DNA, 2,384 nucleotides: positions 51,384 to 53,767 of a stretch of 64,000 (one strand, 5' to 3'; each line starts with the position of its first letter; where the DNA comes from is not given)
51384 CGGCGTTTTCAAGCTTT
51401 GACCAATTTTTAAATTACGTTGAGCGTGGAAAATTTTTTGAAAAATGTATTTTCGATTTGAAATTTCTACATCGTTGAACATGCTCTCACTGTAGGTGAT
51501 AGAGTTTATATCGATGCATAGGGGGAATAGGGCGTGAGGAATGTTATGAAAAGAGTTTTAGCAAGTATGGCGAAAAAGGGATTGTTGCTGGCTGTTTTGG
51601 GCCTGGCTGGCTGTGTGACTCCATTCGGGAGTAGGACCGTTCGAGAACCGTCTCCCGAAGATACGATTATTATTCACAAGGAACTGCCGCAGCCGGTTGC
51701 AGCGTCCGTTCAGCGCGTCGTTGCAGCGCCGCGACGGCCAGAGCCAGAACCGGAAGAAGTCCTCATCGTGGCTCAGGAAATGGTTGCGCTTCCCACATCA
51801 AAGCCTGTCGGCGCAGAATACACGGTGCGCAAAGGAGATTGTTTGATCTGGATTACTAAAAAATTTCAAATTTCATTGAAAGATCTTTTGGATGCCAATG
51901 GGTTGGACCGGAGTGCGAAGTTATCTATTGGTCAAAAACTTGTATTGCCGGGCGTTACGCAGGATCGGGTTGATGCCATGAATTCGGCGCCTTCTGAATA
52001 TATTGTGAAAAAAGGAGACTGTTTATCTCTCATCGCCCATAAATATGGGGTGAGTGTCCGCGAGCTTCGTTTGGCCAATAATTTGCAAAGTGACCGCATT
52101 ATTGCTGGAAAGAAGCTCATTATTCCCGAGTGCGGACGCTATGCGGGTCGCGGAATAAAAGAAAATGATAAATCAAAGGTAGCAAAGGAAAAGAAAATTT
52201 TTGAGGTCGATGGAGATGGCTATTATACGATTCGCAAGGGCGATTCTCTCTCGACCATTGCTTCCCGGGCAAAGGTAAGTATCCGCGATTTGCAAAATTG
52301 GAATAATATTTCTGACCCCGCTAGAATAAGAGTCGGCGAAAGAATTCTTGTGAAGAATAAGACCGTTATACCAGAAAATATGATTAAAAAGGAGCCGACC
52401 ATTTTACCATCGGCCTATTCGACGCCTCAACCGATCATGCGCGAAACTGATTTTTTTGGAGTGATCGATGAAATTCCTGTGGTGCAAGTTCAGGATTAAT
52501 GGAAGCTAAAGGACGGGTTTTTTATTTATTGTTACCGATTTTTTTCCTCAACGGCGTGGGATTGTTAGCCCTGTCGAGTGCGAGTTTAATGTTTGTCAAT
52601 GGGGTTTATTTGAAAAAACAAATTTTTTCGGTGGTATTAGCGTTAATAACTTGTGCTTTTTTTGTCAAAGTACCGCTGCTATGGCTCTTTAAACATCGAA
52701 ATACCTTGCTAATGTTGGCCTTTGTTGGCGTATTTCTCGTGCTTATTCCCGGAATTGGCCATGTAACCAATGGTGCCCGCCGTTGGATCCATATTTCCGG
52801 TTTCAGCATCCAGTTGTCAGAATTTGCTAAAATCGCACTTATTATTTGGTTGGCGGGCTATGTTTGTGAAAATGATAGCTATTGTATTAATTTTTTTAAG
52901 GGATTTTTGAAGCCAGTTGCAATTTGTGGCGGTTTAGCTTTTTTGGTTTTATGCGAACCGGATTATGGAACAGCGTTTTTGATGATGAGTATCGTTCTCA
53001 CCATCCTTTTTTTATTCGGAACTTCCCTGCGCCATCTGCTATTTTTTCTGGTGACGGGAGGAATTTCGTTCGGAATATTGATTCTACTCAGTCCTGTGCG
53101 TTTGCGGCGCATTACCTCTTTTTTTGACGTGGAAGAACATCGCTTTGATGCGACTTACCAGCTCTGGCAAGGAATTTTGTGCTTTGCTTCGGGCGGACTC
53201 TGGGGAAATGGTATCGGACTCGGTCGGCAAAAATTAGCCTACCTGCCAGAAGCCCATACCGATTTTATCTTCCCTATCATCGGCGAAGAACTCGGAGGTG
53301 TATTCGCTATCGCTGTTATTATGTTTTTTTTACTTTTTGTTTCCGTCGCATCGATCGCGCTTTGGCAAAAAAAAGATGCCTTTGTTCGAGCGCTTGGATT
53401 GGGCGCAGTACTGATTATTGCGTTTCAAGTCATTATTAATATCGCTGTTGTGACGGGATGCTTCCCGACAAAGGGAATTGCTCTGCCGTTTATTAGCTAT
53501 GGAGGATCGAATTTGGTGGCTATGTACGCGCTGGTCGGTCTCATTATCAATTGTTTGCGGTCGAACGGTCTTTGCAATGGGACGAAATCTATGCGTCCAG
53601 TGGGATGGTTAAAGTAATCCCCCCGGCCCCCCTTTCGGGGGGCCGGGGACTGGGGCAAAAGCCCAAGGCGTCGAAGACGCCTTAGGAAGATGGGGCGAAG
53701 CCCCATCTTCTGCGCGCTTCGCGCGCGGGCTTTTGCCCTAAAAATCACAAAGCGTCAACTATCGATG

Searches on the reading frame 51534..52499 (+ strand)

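Call 70: search_protein_families(library=pfam, max_evalue=0.00001, proteins=[window:51534-52499:+])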
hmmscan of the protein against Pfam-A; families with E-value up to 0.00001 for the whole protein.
window:51534-52499:+ (321 aa): 2 families
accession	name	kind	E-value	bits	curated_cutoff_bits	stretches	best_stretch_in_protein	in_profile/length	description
PF01476.26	LysM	-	7.4e-41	138.3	20.9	3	156-198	1-43/43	LysM domain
PF23473.1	LysM3_LYK4_5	-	3.7e-14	53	29.3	0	156-198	5-47/48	LYK4/5 LysM3 domain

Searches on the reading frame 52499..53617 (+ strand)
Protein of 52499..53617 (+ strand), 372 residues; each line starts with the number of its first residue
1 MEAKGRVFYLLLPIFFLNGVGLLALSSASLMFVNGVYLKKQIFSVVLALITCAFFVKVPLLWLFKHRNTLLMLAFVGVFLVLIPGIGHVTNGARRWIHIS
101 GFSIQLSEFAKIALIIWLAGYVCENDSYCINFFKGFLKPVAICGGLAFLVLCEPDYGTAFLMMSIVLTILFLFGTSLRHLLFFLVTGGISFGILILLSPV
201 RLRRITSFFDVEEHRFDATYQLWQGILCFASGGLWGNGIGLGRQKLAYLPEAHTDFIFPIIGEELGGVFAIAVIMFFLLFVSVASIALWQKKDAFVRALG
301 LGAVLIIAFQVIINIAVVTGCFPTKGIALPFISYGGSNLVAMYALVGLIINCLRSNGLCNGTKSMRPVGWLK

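Call 44: search_protein_families(library=pfam, proteins=[window:52499-53617:+])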
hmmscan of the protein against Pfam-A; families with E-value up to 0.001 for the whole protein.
window:52499-53617:+ (372 aa): 1 family
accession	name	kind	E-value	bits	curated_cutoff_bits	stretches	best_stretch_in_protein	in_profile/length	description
PF01098.24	FTSW_RODA_SPOVE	-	2.7e-82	277.1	26.4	1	13-354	6-352/356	Cell cycle protein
